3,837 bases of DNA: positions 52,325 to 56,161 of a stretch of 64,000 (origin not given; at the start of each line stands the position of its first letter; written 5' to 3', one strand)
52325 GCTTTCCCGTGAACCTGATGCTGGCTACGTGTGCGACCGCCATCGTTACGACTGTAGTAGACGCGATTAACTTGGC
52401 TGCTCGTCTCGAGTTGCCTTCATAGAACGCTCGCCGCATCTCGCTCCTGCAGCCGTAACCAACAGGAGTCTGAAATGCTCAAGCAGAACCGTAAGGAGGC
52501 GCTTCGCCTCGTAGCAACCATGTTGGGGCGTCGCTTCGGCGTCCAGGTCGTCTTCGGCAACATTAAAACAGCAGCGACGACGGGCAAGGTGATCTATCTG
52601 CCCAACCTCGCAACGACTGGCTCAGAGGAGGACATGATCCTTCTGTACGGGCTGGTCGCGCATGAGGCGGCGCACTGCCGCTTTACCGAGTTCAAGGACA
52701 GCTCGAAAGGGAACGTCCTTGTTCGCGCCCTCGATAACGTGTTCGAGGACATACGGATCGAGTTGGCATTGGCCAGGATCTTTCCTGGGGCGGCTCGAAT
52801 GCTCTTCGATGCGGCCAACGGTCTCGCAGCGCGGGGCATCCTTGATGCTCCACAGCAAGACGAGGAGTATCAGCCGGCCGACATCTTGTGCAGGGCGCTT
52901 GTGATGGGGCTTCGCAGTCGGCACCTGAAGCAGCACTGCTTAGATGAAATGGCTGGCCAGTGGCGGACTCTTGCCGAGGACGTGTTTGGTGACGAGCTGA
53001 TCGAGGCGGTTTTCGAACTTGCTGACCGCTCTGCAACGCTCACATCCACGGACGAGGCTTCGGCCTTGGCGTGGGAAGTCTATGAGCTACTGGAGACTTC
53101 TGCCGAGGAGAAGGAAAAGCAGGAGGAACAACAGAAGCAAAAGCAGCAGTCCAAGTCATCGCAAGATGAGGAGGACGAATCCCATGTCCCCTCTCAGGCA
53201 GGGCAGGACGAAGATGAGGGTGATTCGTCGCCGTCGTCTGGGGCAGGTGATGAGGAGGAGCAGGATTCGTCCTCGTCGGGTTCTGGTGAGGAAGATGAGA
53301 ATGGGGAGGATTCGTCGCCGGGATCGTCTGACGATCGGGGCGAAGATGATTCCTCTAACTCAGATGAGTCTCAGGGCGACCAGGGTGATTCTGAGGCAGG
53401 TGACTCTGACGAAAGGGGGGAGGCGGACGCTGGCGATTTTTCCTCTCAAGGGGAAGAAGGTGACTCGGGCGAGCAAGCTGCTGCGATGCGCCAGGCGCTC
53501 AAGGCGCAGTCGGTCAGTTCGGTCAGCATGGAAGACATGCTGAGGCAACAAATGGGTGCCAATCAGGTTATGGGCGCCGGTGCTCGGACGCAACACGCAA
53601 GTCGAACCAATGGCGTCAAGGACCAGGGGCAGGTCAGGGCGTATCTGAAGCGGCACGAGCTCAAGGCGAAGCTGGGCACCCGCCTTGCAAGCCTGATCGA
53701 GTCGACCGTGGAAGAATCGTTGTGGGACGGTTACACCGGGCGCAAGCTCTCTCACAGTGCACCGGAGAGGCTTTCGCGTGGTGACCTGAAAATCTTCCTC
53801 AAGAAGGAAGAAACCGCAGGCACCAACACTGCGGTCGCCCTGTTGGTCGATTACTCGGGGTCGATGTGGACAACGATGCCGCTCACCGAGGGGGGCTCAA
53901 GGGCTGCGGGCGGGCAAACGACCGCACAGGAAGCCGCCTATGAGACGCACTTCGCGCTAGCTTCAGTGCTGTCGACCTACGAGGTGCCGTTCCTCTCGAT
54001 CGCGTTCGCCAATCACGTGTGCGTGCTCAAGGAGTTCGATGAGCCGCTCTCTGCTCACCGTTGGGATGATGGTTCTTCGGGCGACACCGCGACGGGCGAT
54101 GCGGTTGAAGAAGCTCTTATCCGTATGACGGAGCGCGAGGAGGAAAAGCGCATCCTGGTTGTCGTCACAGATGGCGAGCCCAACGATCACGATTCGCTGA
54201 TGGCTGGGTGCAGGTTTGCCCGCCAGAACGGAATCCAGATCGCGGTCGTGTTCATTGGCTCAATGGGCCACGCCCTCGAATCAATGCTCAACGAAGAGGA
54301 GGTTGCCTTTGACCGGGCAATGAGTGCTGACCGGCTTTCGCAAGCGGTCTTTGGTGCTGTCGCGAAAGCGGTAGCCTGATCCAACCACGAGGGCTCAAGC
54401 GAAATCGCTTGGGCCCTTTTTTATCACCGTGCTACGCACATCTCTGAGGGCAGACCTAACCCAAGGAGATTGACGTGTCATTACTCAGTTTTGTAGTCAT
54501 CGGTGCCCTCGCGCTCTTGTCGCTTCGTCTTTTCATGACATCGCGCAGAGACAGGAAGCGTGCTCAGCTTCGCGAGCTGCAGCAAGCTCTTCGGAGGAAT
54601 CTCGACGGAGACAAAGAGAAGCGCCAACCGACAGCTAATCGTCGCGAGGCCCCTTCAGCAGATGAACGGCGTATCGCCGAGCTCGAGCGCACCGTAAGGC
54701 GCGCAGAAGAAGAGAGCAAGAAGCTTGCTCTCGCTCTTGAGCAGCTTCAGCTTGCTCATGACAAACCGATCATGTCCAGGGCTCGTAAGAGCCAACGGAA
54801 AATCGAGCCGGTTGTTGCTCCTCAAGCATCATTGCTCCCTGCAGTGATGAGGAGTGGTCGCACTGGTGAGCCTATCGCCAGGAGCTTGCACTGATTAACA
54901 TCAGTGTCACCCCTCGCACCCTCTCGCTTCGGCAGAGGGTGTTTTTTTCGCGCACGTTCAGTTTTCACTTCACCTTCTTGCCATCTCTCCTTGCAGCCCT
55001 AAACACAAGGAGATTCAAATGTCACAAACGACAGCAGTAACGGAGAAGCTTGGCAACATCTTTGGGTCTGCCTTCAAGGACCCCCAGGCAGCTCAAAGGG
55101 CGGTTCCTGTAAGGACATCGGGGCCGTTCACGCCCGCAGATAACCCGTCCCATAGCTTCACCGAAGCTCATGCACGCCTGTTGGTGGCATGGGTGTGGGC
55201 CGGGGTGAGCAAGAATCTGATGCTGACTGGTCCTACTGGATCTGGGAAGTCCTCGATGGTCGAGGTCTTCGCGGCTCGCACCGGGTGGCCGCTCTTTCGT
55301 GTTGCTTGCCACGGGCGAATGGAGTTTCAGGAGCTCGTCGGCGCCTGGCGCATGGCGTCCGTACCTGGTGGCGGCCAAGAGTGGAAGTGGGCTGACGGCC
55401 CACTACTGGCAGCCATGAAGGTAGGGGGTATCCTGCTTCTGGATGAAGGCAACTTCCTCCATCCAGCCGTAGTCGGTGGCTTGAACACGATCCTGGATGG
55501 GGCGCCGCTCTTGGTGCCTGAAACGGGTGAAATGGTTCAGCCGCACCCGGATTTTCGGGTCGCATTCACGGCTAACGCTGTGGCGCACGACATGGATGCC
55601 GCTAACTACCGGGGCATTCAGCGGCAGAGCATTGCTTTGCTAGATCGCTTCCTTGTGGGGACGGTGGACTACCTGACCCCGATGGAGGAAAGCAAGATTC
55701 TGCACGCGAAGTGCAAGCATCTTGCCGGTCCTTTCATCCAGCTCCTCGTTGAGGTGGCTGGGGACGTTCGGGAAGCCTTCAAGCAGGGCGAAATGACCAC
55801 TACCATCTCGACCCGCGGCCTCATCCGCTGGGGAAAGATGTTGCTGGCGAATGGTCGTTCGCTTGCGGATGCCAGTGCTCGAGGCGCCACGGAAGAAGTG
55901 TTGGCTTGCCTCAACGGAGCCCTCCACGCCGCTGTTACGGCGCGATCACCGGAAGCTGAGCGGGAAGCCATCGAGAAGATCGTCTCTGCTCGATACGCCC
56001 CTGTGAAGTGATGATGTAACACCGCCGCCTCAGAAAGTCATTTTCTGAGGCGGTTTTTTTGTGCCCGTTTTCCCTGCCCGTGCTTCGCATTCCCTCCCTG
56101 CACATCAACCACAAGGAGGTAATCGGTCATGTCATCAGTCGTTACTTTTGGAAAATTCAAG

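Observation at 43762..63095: Recurrent ~25-nt leader element whose pyrimidine half co-varies with each gene's Shine-Dalgarno region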

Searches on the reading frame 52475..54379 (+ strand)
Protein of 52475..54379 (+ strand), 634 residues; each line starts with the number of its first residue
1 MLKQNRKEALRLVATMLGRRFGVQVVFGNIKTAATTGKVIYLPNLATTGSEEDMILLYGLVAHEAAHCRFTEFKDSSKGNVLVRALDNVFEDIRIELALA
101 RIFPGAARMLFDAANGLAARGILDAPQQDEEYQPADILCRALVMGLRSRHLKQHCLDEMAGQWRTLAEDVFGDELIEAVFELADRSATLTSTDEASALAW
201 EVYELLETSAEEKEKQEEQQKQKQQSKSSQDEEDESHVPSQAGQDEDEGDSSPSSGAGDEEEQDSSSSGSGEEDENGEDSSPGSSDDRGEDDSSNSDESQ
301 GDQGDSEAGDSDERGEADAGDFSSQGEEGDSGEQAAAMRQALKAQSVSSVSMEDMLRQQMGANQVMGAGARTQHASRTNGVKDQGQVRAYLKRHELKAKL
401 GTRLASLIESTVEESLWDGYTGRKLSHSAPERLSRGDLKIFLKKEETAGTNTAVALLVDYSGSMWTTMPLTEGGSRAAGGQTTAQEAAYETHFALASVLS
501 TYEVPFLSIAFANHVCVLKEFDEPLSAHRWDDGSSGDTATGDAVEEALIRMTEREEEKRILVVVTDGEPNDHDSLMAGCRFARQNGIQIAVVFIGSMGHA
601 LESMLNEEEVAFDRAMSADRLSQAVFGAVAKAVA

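Call 28: search_dna_similar(query=window:52475-54379:+, collection=plasmids, mode=protein, max_rows=30, max_evalue=1e-10)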
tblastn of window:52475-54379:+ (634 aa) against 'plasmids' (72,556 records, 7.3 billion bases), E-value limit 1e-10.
Records with a match: 859; places in all: 860; records where one place covers at least 80% of the query: 1.
Best place of each record, by identity: 90-95% 1; <60% 858.
By first word of the organism name: Klebsiella 271; Escherichia 150; Salmonella 91; Vibrio 60; Citrobacter 60; Providencia 49; Enterobacter 40; Aeromonas 22; Proteus 18; Shewanella 11; and 31 more.
By predicted mobility (MOB-suite, as given by PLSDB): conjugative 817; non-mobilizable 27; mobilizable 15.
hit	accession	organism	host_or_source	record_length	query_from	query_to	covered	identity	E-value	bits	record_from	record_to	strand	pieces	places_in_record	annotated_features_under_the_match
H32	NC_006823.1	Aromatoleum aromaticum EbN1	-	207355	1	633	84%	90.8%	4e-169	955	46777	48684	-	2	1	VWA domain-containing protein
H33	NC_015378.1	Burkholderia gladioli BSR3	-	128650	4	632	70%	30.7%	2e-17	170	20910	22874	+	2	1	VWA domain-containing protein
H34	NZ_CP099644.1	Paraburkholderia fungorum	Arabidopsis thaliana,pure culture,leaf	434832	342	594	40%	28.1%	9e-13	80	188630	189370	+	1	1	hypothetical protein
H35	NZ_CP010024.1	Paraburkholderia fungorum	Microbial isolate culture,White-rot ...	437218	342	594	40%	28.1%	9e-13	80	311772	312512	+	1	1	hypothetical protein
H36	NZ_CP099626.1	Paraburkholderia fungorum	Arabidopsis thaliana,pure culture,leaf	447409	342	594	40%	28.1%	9e-13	80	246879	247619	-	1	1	hypothetical protein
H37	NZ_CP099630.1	Paraburkholderia fungorum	Arabidopsis thaliana,pure culture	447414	342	594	40%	28.1%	9e-13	80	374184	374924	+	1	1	hypothetical protein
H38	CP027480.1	Pseudomonas koreensis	Cultured bacterium isolated from ...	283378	14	207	31%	36.6%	1e-17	96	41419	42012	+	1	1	hypothetical protein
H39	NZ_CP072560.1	Pseudomonas sp. BYT-1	activated sludge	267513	14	207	31%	36.1%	1e-13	82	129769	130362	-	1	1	VWA domain-containing protein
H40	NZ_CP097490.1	Pseudomonas sp. BYT-5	wastewater treatment tank,soil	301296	14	207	31%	36.1%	1e-13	82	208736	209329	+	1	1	VWA domain-containing protein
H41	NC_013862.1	Allochromatium vinosum DSM 180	-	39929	9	207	31%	35.2%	2e-22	110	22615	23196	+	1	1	VWA domain-containing protein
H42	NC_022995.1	Burkholderia sp. M701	-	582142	12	207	31%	35.3%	5e-18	97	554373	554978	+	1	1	cobalamin biosynthesis protein CobT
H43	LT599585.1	Pseudomonas veronii 1YdBTEX2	-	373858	14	207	31%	35.6%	3e-18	97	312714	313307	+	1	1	hypothetical protein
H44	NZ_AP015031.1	Pseudomonas putida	-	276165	14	207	31%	35.6%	3e-17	94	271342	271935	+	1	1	VWA domain-containing protein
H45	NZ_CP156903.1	Pseudomonas kurunegalensis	Homo sapiens,stool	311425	14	207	31%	35.6%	3e-17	94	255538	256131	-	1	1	VWA domain-containing protein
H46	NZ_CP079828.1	Pseudomonas sp. HD6515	sewage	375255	14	207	31%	35.6%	3e-17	94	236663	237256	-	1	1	VWA domain-containing protein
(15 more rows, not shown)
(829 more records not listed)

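Call 29: find_homologous_proteins(query=window:52475-54379:+, max_evalue=1e-40)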
Query window:52475-54379:+ (634 aa): 10 proteins with E <= 1e-40 among 8000 candidates.
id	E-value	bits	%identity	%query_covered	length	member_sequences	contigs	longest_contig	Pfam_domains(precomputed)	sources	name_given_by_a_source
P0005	0.0e+0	1367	100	100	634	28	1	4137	PF11775.14,PF06213.18,PF00092.35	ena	-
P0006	0.0e+0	1287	95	100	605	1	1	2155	PF11775.14,PF06213.18,PF00092.35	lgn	-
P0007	0.0e+0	1283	95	100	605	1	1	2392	PF11775.14,PF06213.18,PF00092.35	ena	-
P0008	0.0e+0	1279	95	100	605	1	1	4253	PF11775.14,PF06213.18,PF00092.35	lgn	-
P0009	0.0e+0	1277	95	100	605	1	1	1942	PF11775.14,PF06213.18,PF00092.35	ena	-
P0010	0.0e+0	1276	95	100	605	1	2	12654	PF11775.14,PF06213.18,PF00092.35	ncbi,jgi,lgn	jgi:hypothetical protein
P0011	0.0e+0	1270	94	100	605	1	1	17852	PF11775.14,PF06213.18,PF00092.35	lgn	-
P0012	0.0e+0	1158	86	100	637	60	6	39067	PF11775.14,PF06213.18,PF00092.35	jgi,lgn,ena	-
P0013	0.0e+0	1158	94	92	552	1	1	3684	PF11775.14,PF00092.35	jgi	jgi:hypothetical protein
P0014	2.2e-267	907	66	100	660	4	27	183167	PF11775.14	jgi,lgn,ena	jgi:cobaltochelatase CobT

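Call 30: find_encoding_contigs(protein=P0014, flank=10000, max_places=5)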
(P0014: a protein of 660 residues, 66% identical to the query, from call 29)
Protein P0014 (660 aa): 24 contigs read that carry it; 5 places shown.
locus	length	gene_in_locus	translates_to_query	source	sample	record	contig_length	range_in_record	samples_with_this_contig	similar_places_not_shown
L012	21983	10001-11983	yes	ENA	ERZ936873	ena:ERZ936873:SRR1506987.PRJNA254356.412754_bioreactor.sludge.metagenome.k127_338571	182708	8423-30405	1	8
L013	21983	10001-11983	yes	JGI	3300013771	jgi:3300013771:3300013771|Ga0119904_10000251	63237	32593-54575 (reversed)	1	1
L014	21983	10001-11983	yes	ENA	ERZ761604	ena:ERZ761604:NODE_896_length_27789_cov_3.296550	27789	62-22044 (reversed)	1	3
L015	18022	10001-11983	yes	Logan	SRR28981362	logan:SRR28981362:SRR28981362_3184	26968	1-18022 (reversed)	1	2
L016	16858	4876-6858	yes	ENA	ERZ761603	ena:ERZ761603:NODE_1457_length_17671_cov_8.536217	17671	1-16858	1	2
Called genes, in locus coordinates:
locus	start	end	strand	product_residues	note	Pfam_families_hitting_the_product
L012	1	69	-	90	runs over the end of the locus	-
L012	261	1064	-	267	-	PF03472:Autoind_bind, PF00196:GerE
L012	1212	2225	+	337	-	PF01807:Zn_ribbon_DnaG (weak), PF13362:Toprim_3 (weak), PF13155:Toprim_2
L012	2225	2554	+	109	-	PF13619:KTSC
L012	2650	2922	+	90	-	PF24751:DUF7696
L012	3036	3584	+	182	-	-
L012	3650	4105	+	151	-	-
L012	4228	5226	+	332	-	PF09588:YqaJ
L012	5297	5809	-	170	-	-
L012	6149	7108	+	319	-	-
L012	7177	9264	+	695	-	-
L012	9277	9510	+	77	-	-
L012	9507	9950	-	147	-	-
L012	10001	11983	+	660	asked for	PF11775:CobT_C (faint)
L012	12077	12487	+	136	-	-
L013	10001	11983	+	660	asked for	PF11775:CobT_C (faint)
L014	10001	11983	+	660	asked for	PF11775:CobT_C (faint)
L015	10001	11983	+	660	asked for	PF11775:CobT_C (faint)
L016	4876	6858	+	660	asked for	PF11775:CobT_C (faint)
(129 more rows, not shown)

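Call 31: find_encoding_contigs(protein=P0012, flank=10000, max_places=3)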
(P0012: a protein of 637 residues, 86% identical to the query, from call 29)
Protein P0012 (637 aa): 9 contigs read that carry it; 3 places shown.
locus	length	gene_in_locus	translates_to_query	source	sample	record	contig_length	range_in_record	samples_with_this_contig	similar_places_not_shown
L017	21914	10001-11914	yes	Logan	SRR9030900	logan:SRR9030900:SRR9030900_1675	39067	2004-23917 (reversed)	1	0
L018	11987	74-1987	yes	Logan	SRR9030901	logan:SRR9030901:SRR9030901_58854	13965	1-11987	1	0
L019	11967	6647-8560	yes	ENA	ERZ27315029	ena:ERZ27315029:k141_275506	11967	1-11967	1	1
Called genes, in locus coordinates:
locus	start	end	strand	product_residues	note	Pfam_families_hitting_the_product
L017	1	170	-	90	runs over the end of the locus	-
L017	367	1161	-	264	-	PF03472:Autoind_bind, PF00196:GerE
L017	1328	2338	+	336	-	PF01807:Zn_ribbon_DnaG (weak), PF13362:Toprim_3, PF13155:Toprim_2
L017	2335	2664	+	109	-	PF13619:KTSC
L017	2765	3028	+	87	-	PF24751:DUF7696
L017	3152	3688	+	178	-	-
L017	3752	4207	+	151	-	-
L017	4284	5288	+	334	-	PF09588:YqaJ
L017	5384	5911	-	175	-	-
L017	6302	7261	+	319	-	-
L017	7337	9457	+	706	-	PF01966:HD (faint)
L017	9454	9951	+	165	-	PF05014:Nuc_deoxyrib_tr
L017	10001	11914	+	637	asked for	PF06213:CobT, PF00092:VWA (weak), PF11775:CobT_C (faint)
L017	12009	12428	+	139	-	-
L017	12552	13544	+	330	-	PF07728:AAA_5, PF08406:CbbQ_C (weak)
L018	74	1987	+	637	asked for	PF06213:CobT, PF00092:VWA (weak), PF11775:CobT_C (faint)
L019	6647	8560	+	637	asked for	PF06213:CobT, PF00092:VWA (weak), PF11775:CobT_C (faint)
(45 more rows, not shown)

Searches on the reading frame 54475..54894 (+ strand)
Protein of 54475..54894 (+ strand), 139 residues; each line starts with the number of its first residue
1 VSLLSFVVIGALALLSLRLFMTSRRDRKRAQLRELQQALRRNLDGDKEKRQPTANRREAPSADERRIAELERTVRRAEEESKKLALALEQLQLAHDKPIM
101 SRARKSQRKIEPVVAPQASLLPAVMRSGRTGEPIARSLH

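Call 10: search_protein_families(library=pfam, proteins=[window:54475-54894:+], max_evalue=0.01)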
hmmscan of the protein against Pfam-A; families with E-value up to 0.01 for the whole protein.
window:54475-54894:+ (139 aa): 2 families
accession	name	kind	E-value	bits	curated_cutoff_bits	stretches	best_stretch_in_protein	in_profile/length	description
PF13191.12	AAA_16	-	0.0037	18.2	32.6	1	18-96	77-146/167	AAA ATPase domain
PF11014.13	DUF2852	-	0.0066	17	22.5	1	3-97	14-105/116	Protein of unknown function (DUF2852)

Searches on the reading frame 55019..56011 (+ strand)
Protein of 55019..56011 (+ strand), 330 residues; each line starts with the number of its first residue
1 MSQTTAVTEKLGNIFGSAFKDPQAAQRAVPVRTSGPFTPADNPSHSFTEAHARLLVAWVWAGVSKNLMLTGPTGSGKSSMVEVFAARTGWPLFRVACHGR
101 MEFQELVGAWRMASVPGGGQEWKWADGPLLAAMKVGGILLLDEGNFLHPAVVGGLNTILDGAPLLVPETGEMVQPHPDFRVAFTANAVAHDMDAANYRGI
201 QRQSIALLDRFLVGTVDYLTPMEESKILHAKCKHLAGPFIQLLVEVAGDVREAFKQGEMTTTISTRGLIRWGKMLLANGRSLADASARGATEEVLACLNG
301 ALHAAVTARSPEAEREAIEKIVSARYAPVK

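Call 10: search_protein_families(library=pfam, proteins=[window:55019-56011:+], max_evalue=0.01)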
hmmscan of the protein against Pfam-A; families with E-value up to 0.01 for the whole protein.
window:55019-56011:+ (330 aa): 6 families
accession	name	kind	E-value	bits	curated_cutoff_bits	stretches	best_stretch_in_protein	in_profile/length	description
PF07728.20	AAA_5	-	2.3e-24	86.4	22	1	66-210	1-138/139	AAA domain (dynein-related subfamily)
PF08406.16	CbbQ_C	-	3.7e-07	30.7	20.6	1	224-286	1-60/85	CbbQ/NirQ/NorQ C-terminal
PF00004.35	AAA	-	0.00063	20.6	21.2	1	67-101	1-35/131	ATPase family associated with various cellular activities (AAA)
PF17867.7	AAA_lid_7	-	0.0016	19.1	22.7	1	226-303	4-87/106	Midasin AAA lid domain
PF13191.12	AAA_16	-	0.0035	18.3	32.6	0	63-86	23-46/167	AAA ATPase domain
PF13555.12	AAA_29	-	0.0087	16.2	27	0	66-81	24-39/61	P-loop containing region of AAA domain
